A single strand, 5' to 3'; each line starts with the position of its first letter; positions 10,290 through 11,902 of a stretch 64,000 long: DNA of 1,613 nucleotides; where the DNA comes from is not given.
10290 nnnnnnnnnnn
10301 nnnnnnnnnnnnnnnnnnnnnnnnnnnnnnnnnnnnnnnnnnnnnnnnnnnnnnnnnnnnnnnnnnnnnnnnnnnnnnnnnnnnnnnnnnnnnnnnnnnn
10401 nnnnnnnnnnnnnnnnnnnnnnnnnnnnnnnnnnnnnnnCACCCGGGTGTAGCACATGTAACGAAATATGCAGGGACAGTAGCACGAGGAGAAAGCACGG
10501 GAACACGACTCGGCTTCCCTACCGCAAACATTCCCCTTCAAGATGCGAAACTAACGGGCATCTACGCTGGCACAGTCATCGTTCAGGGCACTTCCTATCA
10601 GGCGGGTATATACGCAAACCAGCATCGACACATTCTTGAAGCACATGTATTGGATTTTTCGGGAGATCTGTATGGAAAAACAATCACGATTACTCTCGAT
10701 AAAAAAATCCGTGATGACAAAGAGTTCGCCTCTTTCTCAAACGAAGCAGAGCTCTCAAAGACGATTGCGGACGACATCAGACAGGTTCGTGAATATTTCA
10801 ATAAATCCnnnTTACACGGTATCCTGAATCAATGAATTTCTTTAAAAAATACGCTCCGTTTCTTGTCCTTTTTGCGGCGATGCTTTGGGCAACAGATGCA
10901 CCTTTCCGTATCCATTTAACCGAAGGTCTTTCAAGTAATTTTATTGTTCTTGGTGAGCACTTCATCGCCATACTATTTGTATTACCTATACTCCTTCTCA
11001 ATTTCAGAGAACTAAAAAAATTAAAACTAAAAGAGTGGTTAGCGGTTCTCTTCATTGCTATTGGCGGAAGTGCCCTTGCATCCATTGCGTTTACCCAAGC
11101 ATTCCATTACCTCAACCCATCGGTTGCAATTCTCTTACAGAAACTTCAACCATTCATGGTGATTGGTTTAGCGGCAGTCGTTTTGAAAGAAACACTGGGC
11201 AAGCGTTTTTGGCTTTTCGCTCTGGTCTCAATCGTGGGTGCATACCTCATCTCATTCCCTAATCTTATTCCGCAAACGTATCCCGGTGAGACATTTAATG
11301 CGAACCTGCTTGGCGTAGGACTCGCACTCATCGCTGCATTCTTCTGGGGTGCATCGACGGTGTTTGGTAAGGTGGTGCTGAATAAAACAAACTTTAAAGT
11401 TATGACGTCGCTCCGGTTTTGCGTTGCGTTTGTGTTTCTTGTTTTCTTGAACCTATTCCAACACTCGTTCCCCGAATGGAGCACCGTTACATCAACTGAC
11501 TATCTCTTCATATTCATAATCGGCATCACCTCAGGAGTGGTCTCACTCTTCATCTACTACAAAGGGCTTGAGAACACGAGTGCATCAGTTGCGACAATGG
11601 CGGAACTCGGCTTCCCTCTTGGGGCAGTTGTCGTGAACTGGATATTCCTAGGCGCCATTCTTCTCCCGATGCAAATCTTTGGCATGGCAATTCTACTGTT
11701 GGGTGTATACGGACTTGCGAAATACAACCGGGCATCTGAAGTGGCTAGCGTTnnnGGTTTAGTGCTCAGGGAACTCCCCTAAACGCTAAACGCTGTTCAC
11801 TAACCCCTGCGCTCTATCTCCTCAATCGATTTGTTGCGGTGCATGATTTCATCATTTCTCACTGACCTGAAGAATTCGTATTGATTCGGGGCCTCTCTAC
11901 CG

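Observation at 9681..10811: Unusual fusion of an EEP (endonuclease/exonuclease/phosphatase) domain with a riboflavin kinase domain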

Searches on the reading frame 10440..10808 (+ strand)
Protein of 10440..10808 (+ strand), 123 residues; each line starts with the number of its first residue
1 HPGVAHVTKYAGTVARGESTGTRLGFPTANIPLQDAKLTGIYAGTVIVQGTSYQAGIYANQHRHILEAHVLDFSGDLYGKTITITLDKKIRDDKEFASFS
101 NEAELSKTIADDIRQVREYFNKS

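Call 16: find_homologous_proteins(query=window:10440-10808:+, max_evalue=0.001)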
Query window:10440-10808:+ (123 aa): 298 proteins with E <= 0.001 among 308 candidates; the best 120 are listed.
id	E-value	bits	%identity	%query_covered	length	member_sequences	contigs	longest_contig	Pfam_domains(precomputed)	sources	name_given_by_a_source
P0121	1.5e-47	178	73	92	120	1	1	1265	PF01687.24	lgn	-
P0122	2.3e-47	178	72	92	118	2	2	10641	PF01687.24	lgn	-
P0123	4.4e-47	177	71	93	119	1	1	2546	PF01687.24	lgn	-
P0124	1.7e-46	175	73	92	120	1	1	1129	PF01687.24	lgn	-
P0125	2.0e-44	168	69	93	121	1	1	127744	PF01687.24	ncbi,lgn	-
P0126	3.9e-44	167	71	92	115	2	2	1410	PF01687.24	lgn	-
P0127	5.2e-43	164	69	92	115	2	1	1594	PF01687.24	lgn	-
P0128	5.9e-42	160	70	92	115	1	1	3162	PF01687.24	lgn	-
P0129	6.7e-42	160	67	92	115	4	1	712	PF01687.24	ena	-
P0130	4.2e-41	157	67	92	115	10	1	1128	PF01687.24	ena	-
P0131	1.8e-40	155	65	92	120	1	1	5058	PF01687.24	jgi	-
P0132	2.0e-39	152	64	90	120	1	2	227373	PF01687.24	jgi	jgi:riboflavin kinase/FMN adenylyltransferase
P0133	8.0e-33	131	59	89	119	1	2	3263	PF01687.24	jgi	jgi:riboflavin kinase/FMN adenylyltransferase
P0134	1.3e-31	127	55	91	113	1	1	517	PF01687.24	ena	-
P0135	1.2e-30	124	52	93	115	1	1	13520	PF01687.24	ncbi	-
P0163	3.3e-27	113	50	92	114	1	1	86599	PF01687.24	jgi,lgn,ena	-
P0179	6.5e-26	108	50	89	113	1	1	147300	PF01687.24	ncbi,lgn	-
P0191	2.1e-25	107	50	94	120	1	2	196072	PF01687.24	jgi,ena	jgi:riboflavin kinase/FMN adenylyltransferase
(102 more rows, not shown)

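Call 27: find_related_loci(query=A3, collection=metagenome_contigs, flank=4000)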
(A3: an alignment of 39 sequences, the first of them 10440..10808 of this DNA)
Query A3 (123 aa) in metagenome_contigs; peptide patterns used: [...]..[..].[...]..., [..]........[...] (x = any residue, [..] = any of these).
600 stretches matched a pattern (row limit reached: there are more); 559 encode a relative of the query (tblastn E <= 1e-3); the best 80 are kept; 80 distinct loci.
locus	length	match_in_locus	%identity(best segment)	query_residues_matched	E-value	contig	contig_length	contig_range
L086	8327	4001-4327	52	10-121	1e-32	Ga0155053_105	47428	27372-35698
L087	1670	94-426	44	9-122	1e-26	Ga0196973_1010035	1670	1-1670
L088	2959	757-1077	44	4-113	2e-25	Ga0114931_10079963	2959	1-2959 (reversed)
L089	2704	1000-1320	41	6-117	2e-24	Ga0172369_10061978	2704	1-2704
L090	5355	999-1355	39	11-123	4e-23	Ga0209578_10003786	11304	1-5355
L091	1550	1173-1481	42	11-116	1e-22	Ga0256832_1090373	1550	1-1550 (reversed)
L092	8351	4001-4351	41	12-122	2e-22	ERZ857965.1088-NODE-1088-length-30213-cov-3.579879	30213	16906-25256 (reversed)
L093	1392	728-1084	41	9-121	7e-22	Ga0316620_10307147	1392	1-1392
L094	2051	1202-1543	40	12-122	5e-20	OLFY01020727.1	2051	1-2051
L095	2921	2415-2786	35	4-121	1e-19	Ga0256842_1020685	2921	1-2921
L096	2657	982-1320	39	11-120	2e-19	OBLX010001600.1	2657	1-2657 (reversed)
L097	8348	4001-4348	42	12-121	2e-19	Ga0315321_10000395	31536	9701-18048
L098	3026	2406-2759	35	9-123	4e-19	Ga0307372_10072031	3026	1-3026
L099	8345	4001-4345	39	12-120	6e-19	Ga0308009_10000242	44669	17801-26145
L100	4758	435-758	42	12-117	6e-19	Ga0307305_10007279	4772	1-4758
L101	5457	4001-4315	35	9-116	7e-19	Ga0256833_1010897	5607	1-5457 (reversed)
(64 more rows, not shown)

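Call 31: search_protein_families(library=pfam, proteins=[L091:198-1484:+, L101:3050-4324:+], max_evalue=0.001)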
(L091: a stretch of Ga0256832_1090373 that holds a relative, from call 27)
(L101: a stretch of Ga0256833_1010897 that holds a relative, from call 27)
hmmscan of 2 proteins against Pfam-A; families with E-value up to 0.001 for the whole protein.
L091:198-1484:+ (429 aa): 2 families
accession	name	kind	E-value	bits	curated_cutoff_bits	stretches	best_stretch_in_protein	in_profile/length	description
PF01687.23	Flavokinase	-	4.5e-28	98.4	19.6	1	323-426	5-118/124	Riboflavin kinase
PF00892.27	EamA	-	3.6e-24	86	28.2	2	176-306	5-131/135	EamA-like transporter family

L101:3050-4324:+ (425 aa): 2 families
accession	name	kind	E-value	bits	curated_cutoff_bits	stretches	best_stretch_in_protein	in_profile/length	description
PF01687.23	Flavokinase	-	1.1e-27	97.1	19.6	1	317-422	5-120/124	Riboflavin kinase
PF00892.27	EamA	-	5e-25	88.8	28.2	2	168-301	3-132/135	EamA-like transporter family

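Call 58: search_protein_families(library=pfam, proteins=[L086:2522-3526:+, L086:3516-3989:+, L086:6370-6774:+, L086:6826-7242:+, L089:497-1003:+, L088:2134-2874:+], max_evalue=0.001)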
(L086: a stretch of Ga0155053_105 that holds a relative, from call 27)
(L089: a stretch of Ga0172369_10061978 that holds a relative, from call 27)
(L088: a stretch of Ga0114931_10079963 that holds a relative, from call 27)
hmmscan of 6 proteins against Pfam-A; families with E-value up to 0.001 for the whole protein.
L086:2522-3526:+ (335 aa): 1 family
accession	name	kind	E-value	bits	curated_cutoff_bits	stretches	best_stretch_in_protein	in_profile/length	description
PF01545.26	Cation_efflux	-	2.1e-37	129.3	26.6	1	14-219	3-198/198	Cation efflux family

L086:3516-3989:+ (158 aa): 1 family
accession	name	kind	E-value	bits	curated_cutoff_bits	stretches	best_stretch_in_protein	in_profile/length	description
PF00156.33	Pribosyltran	-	1.9e-18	66.7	26.3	1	17-157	2-151/158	Phosphoribosyl transferase domain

L086:6370-6774:+ (135 aa): 2 families
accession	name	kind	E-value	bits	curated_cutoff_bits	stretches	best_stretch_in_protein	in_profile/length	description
PF01467.32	CTP_transf_like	-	2.2e-12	47.8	21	1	6-133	2-129/133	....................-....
PF06574.18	FAD_syn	-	0.00051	20.3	27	0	4-37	9-42/158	FAD synthetase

L086:6826-7242:+ (139 aa): 1 family
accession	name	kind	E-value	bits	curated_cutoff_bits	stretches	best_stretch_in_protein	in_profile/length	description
PF03652.20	RuvX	-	2.2e-24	86.7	29.2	1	12-133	1-133/134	Holliday junction resolvase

L089:497-1003:+ (169 aa): 1 family
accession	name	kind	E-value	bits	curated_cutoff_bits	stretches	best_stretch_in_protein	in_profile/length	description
PF02674.22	Colicin_V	-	3.2e-18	66.5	29.3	1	5-153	1-142/144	Colicin V production protein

L088:2134-2874:+ (247 aa): 4 families
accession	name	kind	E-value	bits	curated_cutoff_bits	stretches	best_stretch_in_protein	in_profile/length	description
PF00005.33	ABC_tran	-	2.5e-31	109.5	25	1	22-165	2-137/137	ABC transporter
PF13304.12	AAA_21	-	2.1e-08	35.1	27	1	152-194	256-298/304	AAA domain, putative AbiEii toxin, Type IV TA system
PF02463.25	SMC_N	-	1.2e-05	25.3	40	1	6-200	5-206/220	RecF/RecN/SMC N terminal domain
PF13476.12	AAA_23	-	0.00017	22.7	27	1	6-52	2-40/201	AAA domain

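Call 84: find_encoding_contigs(protein=P0125, flank=5000, max_places=1)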
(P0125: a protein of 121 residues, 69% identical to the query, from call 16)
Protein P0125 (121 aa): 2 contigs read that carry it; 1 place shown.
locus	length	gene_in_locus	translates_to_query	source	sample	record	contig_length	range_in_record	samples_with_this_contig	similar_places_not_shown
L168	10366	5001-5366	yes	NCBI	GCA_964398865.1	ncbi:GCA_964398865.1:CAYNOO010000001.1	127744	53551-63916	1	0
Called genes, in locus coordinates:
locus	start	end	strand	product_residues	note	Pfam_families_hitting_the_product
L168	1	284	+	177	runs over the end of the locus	PF00186:DHFR_1, PF01872:RibD_C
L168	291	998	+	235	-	PF01996:F420_ligase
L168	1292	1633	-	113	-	-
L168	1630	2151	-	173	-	-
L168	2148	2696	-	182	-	-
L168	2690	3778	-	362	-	PF11104:PilM_2, PF06723:MreB_Mbl (faint), PF14450:FtsA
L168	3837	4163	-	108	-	PF01588:tRNA_bind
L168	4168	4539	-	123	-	PF03652:RuvX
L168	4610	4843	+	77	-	PF18893:DUF5652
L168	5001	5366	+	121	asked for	PF01687:Flavokinase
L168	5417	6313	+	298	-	PF00892:EamA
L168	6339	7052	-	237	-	PF01786:AOX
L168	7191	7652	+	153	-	-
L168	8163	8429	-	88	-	PF01649:Ribosomal_S20p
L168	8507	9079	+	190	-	PF01330:RuvA_N, PF14520:HHH_5, PF07499:RuvA_C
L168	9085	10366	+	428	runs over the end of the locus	PF08245:Mur_ligase_M, PF02875:Mur_ligase_C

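Call 85: find_encoding_contigs(protein=P0163, flank=5000, max_places=1)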
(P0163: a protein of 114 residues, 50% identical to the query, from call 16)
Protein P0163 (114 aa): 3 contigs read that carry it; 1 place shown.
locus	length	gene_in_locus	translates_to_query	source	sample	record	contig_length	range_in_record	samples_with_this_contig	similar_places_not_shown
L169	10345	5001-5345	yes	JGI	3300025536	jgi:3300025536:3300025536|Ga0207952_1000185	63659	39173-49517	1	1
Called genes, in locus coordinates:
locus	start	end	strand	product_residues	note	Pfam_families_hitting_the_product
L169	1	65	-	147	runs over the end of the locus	PF01668:SmpB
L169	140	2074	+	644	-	PF06480:FtsH_ext (weak), PF06068:TIP49 (faint), PF00004:AAA, PF17862:AAA_lid_3, PF01434:Peptidase_M41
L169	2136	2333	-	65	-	-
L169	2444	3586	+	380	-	PF00390:malic, PF00208:ELFV_dehydrog (weak), PF03949:Malic_M, PF00899:ThiF (weak)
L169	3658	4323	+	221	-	-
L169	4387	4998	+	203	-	PF06414:Zeta_toxin (faint), PF00485:PRK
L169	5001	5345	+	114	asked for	PF01687:Flavokinase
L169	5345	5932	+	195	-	PF00677:Lum_binding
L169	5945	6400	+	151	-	PF00885:DMRL_synthase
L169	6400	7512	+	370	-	PF01471:PG_binding_1 (weak), PF18911:PKD_4 (faint)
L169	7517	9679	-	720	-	PF17191:RecG_wedge, PF00270:DEAD, PF04851:ResIII, PF00271:Helicase_C, PF19833:RecG_dom3_C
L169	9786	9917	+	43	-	-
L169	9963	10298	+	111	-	PF04020:Phage_holin_4_2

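Call 86: find_encoding_contigs(protein=P0191, flank=5000, max_places=1)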
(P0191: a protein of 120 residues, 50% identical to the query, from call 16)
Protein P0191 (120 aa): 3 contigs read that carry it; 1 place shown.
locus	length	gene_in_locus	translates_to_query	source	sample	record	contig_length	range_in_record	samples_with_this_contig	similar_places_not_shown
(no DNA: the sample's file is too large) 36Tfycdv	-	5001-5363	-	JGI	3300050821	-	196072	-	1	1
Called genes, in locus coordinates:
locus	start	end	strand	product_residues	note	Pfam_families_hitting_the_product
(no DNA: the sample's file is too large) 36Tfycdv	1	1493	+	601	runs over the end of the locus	PF04134:DCC1-like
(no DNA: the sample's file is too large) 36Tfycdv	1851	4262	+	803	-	-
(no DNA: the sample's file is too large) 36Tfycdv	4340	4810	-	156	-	-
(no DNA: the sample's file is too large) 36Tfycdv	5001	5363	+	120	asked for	PF01687:Flavokinase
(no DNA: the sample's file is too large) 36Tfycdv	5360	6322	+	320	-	PF00892:EamA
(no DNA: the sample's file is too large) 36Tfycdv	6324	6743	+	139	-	PF01467:CTP_transf_like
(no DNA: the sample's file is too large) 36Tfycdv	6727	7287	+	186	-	PF07638:Sigma70_ECF (faint), PF04542:Sigma70_r2, PF08281:Sigma70_r4_2, PF04545:Sigma70_r4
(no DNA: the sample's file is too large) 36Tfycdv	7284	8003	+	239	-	-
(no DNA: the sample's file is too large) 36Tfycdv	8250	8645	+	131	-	PF03652:RuvX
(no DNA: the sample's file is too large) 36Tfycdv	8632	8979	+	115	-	PF01588:tRNA_bind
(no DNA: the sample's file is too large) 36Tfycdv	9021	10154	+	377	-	PF11104:PilM_2, PF14450:FtsA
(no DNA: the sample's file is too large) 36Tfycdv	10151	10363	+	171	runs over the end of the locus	-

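Call 87: find_encoding_contigs(protein=P0179, flank=5000, max_places=1)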
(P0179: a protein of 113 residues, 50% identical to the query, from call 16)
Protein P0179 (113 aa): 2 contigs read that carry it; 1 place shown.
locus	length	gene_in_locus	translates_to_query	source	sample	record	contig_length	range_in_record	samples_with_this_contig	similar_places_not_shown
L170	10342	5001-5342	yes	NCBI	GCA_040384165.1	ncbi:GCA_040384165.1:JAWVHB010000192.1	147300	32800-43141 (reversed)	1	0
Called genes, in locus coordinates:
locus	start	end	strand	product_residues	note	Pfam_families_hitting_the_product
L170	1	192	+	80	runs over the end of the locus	-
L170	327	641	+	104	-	PF00166:Cpn10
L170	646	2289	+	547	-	PF00118:Cpn60_TCP1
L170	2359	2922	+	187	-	PF04011:LemA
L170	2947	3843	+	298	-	PF01435:Peptidase_M48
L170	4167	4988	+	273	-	-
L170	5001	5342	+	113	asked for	PF01687:Flavokinase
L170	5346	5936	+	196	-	PF00677:Lum_binding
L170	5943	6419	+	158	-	PF00885:DMRL_synthase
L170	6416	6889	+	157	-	PF02643:DUF192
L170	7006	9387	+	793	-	PF03477:ATP-cone, PF17975:RNR_Alpha, PF02867:Ribonuc_red_lgC (faint)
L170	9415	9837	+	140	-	-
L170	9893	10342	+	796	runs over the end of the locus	PF07719:TPR_2 (faint), PF13428:TPR_14 (faint), PF13371:TPR_9 (faint), PF13414:TPR_11 (faint), PF13181:TPR_8 (faint), PF23914:TPR_CcmH_CycH (weak), PF13432:TPR_16, PF14559:TPR_19 (weak)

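Call 94: find_homologous_proteins(query=L101:3050-4324:+, max_evalue=1e-10)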
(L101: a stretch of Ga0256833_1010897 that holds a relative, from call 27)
Query L101:3050-4324:+ (425 aa): 870 proteins with E <= 1e-10 among 8000 candidates; the best 120 are listed.
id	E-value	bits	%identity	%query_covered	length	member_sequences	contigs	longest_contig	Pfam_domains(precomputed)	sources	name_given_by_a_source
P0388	2.4e-267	905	100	100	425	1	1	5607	PF00892.27,PF01687.24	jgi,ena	-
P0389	4.1e-197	673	76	97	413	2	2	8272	PF00892.27,PF01687.24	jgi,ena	-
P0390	8.2e-171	587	67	98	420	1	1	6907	PF00892.27,PF01687.24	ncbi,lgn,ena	-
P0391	4.0e-168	578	65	99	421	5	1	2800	PF00892.27,PF01687.24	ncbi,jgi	-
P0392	1.9e-160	553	64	98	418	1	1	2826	PF00892.27,PF01687.24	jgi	jgi:drug/metabolite transporter (DMT)-like permease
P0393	7.9e-160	551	64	98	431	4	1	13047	PF00892.27,PF01687.24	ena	-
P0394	1.4e-159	550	64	99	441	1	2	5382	PF00892.27,PF01687.24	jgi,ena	jgi:drug/metabolite transporter (DMT)-like permease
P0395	4.9e-158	545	63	98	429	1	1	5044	PF00892.27,PF01687.24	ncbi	-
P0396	7.6e-156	538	62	98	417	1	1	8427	PF00892.27,PF01687.24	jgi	jgi:drug/metabolite transporter (DMT)-like permease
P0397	1.7e-152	527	62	99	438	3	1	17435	PF00892.27,PF01687.24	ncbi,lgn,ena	-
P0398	1.5e-145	504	78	71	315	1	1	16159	PF00892.27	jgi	jgi:drug/metabolite transporter (DMT)-like permease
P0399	1.0e-136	475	62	89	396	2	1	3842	PF00892.27,PF01687.24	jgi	jgi:drug/metabolite transporter (DMT)-like permease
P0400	1.1e-128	448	54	97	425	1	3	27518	PF00892.27,PF01687.24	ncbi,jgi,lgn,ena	-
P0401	6.7e-128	446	52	98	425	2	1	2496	PF00892.27,PF01687.24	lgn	-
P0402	2.4e-127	444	52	98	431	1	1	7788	PF00892.27,PF01687.24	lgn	-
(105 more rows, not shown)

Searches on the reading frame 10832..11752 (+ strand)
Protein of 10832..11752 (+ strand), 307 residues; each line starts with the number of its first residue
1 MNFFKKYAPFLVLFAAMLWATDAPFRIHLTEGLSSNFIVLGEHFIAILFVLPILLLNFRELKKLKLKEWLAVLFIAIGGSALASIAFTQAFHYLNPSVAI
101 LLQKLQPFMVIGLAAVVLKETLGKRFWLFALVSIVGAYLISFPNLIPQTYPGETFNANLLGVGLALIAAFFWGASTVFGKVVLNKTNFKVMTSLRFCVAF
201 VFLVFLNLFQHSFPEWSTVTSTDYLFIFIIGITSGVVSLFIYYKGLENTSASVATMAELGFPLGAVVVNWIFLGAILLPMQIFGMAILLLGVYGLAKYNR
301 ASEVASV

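Call 3: search_protein_families(library=pfam, proteins=[window:10832-11752:+], max_evalue=0.01)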
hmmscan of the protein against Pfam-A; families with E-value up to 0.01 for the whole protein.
window:10832-11752:+ (307 aa): 2 families
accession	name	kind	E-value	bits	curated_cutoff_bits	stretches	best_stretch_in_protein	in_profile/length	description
PF00892.27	EamA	-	7e-40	136.9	28.2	2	10-141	5-134/135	EamA-like transporter family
PF01350.22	Flavi_NS4A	-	0.0096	16.3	27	0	219-275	47-105/144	Flavivirus non-structural protein NS4A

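Call 4: search_protein_families(library=ncbifam, proteins=[window:10832-11752:+], max_evalue=0.01)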
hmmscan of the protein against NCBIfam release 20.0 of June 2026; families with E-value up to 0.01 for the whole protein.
window:10832-11752:+ (307 aa): 3 families
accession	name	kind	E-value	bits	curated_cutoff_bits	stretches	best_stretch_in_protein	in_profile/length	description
TIGR00950.1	2A78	equivalog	7.2e-22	78.1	230.2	1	27-292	10-263/264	carboxylate/amino acid/amine transporter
NF008432.0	PRK11272.1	equivalog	2.8e-07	30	270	2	9-143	154-288/294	drug/metabolite exporter YedA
NF050091.1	ArAmAcExpYddG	equivalog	0.00022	20.8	300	1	13-201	11-189/285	aromatic amino acid exporter YddG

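Call 68: find_encoding_contigs(protein=window:10832-11752:+, flank=4000, max_places=6)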
Protein window:10832-11752:+ (307 aa): 1 contig read that carries it; 1 place shown.
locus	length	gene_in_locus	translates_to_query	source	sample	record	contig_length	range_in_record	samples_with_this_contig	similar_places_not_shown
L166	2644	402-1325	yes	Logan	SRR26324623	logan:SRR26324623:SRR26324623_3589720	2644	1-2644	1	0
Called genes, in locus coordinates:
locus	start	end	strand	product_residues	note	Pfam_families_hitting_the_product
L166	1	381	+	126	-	?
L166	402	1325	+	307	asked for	PF00892:EamA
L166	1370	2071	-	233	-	PF01786:AOX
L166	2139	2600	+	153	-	PF18923:DUF5673 (weak)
